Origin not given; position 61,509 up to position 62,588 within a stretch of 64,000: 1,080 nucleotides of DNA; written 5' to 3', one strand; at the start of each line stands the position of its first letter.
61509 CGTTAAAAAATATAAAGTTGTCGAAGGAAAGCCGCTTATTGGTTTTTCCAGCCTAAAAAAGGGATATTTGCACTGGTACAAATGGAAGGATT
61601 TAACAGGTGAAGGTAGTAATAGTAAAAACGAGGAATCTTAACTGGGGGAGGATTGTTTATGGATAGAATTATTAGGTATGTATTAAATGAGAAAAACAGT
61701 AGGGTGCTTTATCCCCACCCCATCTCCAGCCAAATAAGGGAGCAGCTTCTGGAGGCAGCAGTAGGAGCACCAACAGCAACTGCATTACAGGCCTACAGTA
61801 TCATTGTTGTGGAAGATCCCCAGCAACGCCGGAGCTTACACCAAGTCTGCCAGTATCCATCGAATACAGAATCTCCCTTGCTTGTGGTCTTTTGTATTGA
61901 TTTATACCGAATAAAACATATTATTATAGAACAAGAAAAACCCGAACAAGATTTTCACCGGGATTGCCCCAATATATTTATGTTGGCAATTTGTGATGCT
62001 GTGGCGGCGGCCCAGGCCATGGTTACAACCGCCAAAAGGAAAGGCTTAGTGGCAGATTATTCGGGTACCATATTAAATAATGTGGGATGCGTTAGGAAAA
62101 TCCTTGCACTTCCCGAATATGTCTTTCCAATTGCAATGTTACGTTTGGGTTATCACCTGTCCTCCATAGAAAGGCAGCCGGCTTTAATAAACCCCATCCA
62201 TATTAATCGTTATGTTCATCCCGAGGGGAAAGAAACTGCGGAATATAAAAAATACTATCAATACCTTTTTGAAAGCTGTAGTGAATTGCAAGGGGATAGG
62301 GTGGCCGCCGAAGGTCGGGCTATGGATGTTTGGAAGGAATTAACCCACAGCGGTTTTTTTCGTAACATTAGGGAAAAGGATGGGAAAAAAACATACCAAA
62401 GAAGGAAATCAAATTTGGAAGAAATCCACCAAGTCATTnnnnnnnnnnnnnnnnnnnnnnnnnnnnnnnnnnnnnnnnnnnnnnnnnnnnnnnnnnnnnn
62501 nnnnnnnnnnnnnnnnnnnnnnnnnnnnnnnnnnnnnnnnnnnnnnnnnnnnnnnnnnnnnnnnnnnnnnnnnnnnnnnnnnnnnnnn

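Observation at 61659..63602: Nitroreductase-like domain fused to a ~10-repeat TPR array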

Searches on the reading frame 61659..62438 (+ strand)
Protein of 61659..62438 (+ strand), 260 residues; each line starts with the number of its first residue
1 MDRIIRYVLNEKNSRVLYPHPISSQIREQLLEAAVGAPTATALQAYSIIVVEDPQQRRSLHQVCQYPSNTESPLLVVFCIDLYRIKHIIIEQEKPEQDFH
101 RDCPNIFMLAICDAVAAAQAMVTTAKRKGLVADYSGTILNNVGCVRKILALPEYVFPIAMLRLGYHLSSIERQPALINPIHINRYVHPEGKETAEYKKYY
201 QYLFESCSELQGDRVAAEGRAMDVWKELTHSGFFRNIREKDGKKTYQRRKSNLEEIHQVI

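Call 6: find_homologous_proteins(query=window:61659-62438:+)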
Query window:61659-62438:+ (260 aa): 1 proteins with E <= 0.001 among 932 candidates.
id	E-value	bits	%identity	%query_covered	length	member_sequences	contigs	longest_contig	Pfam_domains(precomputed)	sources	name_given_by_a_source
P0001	2.3e-10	58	31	71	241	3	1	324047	PF00881.30,PF28600.1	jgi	jgi:FMN reductase [NAD(P)H]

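Call 7: search_solved_structures(query=window:61659-62438:+, max_evalue=0.01, show_alignments=3)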
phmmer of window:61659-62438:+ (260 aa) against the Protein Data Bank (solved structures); distinct sequences matched with E-value up to 0.01: 14.
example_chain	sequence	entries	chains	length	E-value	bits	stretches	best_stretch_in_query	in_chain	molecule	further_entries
5hdj_A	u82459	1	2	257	1.7e-22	83.3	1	1-225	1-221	NfrA1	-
3n2s_A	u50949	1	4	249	4.3e-19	72.2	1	2-178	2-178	NADPH-dependent nitro/flavin reductase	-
3eof_A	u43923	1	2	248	8.4e-14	54.8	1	9-190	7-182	Putative oxidoreductase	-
1zch_A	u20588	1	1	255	1.1e-13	54.5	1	1-243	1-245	Hypothetical oxidoreductase ycnD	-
1bkj_A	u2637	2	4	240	1.2e-11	47.8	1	2-198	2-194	NADPH-FLAVIN OXIDOREDUCTASE | FLAVIN REDUCTASE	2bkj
5uu6_A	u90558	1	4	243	3.5e-11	46.3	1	2-187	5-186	NADPH-flavin oxidoreductase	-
1f5v_A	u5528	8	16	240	4.8e-11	45.8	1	6-198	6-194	OXYGEN-INSENSITIVE NADPH NITROREDUCTASE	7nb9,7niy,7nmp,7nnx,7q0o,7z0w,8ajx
5hei_A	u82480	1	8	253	2.7e-09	40.1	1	2-179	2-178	NfrA2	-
1nox_A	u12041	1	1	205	6.7e-06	29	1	13-83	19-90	NADH OXIDASE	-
8uc3_A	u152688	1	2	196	8e-06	28.7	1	19-167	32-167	Albonoursin synthase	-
3m5k_A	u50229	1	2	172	3.4e-05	26.7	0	112-169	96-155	Putative NADH dehydrogenase/NAD(P)H nitroreductase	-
9exv_A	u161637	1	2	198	3.7e-05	26.5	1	14-168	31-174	Nitroreductase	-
3e10_A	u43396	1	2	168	0.002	20.9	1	18-110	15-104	Putative NADH Oxidase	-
3kwk_A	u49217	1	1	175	0.0028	20.3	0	112-185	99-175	Putative NADH dehydrogenase/NAD(P)H nitroreductase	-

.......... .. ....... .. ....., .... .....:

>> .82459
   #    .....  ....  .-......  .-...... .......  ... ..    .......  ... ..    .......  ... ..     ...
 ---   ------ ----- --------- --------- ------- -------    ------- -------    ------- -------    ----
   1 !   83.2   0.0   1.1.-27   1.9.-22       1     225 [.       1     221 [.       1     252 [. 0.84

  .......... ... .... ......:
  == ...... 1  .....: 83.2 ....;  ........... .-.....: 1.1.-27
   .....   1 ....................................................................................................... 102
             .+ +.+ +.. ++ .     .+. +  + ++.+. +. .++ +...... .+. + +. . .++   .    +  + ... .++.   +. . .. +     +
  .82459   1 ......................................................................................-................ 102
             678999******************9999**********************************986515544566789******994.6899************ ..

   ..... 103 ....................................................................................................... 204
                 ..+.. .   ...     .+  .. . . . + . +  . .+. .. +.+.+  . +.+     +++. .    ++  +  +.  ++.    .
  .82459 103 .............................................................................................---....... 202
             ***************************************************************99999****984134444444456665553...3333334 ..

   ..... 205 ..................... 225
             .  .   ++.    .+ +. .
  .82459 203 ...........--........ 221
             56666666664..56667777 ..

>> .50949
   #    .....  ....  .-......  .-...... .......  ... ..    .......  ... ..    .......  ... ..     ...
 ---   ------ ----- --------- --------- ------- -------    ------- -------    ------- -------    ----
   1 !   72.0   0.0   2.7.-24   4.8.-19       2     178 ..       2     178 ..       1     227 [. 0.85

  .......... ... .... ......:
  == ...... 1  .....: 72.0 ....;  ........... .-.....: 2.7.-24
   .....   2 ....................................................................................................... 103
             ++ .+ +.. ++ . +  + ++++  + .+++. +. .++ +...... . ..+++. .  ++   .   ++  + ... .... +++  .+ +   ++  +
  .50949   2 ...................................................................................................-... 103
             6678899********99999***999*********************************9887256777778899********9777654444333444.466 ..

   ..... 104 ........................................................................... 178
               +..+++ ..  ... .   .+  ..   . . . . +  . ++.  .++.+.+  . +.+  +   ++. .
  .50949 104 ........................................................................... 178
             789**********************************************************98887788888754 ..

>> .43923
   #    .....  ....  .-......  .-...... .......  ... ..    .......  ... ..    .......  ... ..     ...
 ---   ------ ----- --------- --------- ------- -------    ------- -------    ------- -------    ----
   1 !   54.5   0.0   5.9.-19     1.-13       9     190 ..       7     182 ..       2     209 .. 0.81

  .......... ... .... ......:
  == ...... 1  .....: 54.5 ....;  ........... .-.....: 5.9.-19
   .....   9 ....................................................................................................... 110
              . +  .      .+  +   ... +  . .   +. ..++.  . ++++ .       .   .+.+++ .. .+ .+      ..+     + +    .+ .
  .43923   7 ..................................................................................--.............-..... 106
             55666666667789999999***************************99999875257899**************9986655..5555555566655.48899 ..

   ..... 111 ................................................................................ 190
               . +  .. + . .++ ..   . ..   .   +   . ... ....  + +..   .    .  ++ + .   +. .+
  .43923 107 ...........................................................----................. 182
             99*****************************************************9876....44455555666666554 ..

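Call 16: search_protein_representatives(protein=window:61659-62438:+)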
Query: 260 residues. Proteins with E-value up to 0.001 (for the whole library): 963; up to 1e-10: 223; up to 1e-30: 1. The best 150 are listed.
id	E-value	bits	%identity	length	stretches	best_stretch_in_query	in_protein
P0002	2.9e-169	577.1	99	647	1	1-260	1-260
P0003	8.5e-29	117.1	37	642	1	5-223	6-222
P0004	2.5e-21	92.6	35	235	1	10-180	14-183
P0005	3.5e-19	85.6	32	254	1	3-193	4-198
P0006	1.1e-18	84.0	35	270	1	4-168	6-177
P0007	1.3e-18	83.8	30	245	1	4-206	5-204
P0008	1.4e-18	83.6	32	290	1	5-200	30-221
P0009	2.4e-18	82.9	32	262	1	5-168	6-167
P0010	5.8e-18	81.6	34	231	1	1-177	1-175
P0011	9.3e-18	80.9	33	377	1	6-173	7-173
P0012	9.9e-18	80.8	34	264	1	9-192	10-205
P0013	1.6e-17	80.2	31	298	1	15-216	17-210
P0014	1.9e-17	79.9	35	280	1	8-169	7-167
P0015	2.5e-17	79.5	35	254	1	13-203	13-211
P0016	6.6e-17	78.1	33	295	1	10-189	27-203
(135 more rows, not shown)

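Call 20: find_encoding_contigs(protein=P0003, flank=10000, max_places=6)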
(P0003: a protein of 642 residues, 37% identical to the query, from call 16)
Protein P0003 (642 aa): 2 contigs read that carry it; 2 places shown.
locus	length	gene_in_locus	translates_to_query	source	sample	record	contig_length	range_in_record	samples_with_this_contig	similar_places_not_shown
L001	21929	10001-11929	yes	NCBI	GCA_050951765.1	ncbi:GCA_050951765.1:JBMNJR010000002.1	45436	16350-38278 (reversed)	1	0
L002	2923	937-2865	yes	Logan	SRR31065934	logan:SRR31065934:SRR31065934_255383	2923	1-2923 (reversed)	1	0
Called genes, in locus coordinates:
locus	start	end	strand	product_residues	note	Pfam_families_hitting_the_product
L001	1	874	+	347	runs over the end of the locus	PF01820:Dala_Dala_lig_N, PF02222:ATP-grasp, PF02786:CPSase_L_D2, PF07478:Dala_Dala_lig_C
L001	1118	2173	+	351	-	PF05343:Peptidase_M42, PF01546:Peptidase_M20 (weak)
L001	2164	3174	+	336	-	PF05343:Peptidase_M42, PF01546:Peptidase_M20 (weak)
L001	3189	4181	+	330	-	PF05343:Peptidase_M42, PF04389:Peptidase_M28 (faint), PF01546:Peptidase_M20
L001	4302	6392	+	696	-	PF00009:GTP_EFTU, PF01926:MMR_HSR1 (faint), PF03144:GTP_EFTU_D2, PF22042:EF-G_D2, PF14492:EFG_III, PF03764:EFG_IV, PF00679:EFG_C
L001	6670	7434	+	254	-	PF01975:SurE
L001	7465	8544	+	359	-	PF01008:IF-2B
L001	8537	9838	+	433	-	PF01979:Amidohydro_1, PF07969:Amidohydro_3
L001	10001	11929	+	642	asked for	PF00881:Nitroreductase, PF12895:ANAPC3, PF13432:TPR_16, PF00515:TPR_1, PF13424:TPR_12, PF13424:TPR_12, PF00515:TPR_1, PF13432:TPR_16, +46 more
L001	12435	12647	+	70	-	PF09723:Zn_ribbon_8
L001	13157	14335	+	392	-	PF00155:Aminotran_1_2, PF01053:Cys_Met_Meta_PP (weak), PF01212:Beta_elim_lyase (weak), PF00266:Aminotran_5, PF01041:DegT_DnrJ_EryC1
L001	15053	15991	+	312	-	PF00665:rve, PF13683:rve_3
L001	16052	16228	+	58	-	PF14084:DUF4264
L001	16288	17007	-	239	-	PF01695:IstB_IS21, PF00308:Bac_DnaA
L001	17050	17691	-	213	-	PF22483:Mu-transpos_C_2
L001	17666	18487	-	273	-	-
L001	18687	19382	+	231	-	PF01048:PNP_UDP_1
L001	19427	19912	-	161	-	PF11181:YflT (weak)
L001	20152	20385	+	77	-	-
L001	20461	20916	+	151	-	PF01475:FUR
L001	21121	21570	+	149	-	PF08973:TM1506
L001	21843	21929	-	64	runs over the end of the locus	-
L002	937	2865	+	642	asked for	PF00881:Nitroreductase, PF12895:ANAPC3, PF13432:TPR_16, PF00515:TPR_1, PF13424:TPR_12, PF13424:TPR_12, PF00515:TPR_1, PF13432:TPR_16, +46 more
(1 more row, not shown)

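Call 21: find_encoding_contigs(protein=P0002, flank=10000, max_places=6)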
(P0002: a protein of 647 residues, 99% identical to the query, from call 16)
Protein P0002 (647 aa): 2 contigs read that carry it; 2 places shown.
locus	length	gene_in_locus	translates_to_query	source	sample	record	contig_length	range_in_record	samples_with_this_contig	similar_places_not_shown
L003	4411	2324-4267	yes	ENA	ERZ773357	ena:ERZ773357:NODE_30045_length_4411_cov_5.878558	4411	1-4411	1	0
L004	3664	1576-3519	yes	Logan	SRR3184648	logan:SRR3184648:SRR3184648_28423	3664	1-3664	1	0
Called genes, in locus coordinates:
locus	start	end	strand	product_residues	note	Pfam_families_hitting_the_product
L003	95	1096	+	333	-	PF00005:ABC_tran, PF13304:AAA_21, PF08352:oligo_HPY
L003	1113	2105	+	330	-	PF00005:ABC_tran, PF08352:oligo_HPY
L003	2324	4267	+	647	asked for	PF13424:TPR_12, PF00515:TPR_1, PF13414:TPR_11, PF13429:TPR_15, PF12895:ANAPC3, PF13424:TPR_12, PF00515:TPR_1, PF13424:TPR_12, +30 more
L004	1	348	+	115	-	?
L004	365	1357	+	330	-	PF00005:ABC_tran, PF08352:oligo_HPY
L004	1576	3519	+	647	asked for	PF13424:TPR_12, PF00515:TPR_1, PF13414:TPR_11, PF13429:TPR_15, PF12895:ANAPC3, PF13424:TPR_12, PF00515:TPR_1, PF13424:TPR_12, +30 more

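Call 66: find_homologous_proteins(query=A4, max_evalue=0.00001)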
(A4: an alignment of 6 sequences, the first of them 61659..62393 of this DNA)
Query A4 (6 sequences) (245 aa, profile of the alignment): 22 proteins with E <= 0.00001 among 6672 candidates.
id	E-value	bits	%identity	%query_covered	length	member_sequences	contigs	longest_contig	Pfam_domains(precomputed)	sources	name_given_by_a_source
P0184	1.9e-75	271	48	62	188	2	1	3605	PF00881.30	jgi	-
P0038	8.2e-42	161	33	67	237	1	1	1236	PF00881.30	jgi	jgi:nitroreductase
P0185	3.1e-36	143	30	83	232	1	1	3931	PF00881.30,PF14512.12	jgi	jgi:FMN reductase (NADPH)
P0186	5.6e-35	139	33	83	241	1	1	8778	PF00881.30,PF14512.12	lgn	-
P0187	5.2e-33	132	31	90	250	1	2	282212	PF00881.30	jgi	-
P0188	9.1e-33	132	29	96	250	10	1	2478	PF00881.30,PF28600.1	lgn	-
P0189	3.0e-32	130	35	67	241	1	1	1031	PF00881.30,PF14512.12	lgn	-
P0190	6.8e-32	129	34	76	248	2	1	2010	PF00881.30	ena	-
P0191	2.6e-30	124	35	76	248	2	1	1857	PF00881.30,PF14512.12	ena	-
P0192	2.1e-28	117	23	100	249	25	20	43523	PF00881.30,PF28600.1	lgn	-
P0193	9.5e-28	115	29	72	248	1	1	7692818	PF00881.30,PF28600.1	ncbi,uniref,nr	ncbi:NADPH-dependent oxidoreductase [Paenibacillus sp. MMS20-IR301]|uniref:NADPH-dependent oxidoredu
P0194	2.5e-27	114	28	72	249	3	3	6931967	PF00881.30,PF28600.1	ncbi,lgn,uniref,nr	ncbi:nitroreductase family protein [Paenibacillus sp. FSL R7-0331]|uniref:nitroreductase family prot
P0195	8.1e-27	112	28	72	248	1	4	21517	PF00881.30,PF28600.1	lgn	-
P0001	8.9e-27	112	31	76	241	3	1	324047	PF00881.30,PF28600.1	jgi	jgi:FMN reductase [NAD(P)H]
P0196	1.4e-26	111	30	76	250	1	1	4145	PF00881.30,PF14512.12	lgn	-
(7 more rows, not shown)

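Call 68: find_encoding_contigs(protein=P0184, flank=5000, max_places=3)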
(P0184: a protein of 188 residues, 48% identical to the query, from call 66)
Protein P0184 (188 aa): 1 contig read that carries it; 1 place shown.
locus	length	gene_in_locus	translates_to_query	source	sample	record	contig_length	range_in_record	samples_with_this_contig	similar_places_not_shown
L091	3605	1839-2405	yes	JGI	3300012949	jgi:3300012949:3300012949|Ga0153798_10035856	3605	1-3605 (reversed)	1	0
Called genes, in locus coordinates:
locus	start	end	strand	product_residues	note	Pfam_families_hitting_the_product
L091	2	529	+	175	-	?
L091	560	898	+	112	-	PF00005:ABC_tran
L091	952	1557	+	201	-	PF00005:ABC_tran, PF08352:oligo_HPY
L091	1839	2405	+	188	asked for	PF00881:Nitroreductase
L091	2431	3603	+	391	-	?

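Call 75: predict_structure(alignment_id=A5)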
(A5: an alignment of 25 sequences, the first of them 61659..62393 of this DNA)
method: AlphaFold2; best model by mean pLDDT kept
length: 245 residues; sequences in the alignment: 25
mean_pLDDT: 82.9   pTM: 0.78
mean pLDDT of the five models: 82.9, 80.7, 80.2, 79.5, 78.2
residues with pLDDT >= 90: 109; 70-90: 87; 50-70: 42; < 50: 7
segments of 3 or more residues with pLDDT < 50: 240-245
pLDDT, mean of each block of 10 residues (from residue 1): 53 72 97 96 90 95 83 95 87 66 85 96 95 89 95 94 83 72 89 86 64 73 85 67 45
secondary structure, 60 per line:
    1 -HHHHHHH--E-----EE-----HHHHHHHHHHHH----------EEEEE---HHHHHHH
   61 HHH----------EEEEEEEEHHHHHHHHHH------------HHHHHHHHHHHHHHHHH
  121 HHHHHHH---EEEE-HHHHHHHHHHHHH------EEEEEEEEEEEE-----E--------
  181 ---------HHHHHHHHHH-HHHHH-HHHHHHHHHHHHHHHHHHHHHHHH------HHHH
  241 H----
elements in order: H2-8 H24-35 E46-50 H54-63 E74-81 H82-91 H104-127 E131-134 H136-148 E155-166 H190-199 H201-205 H207-230 H237-241
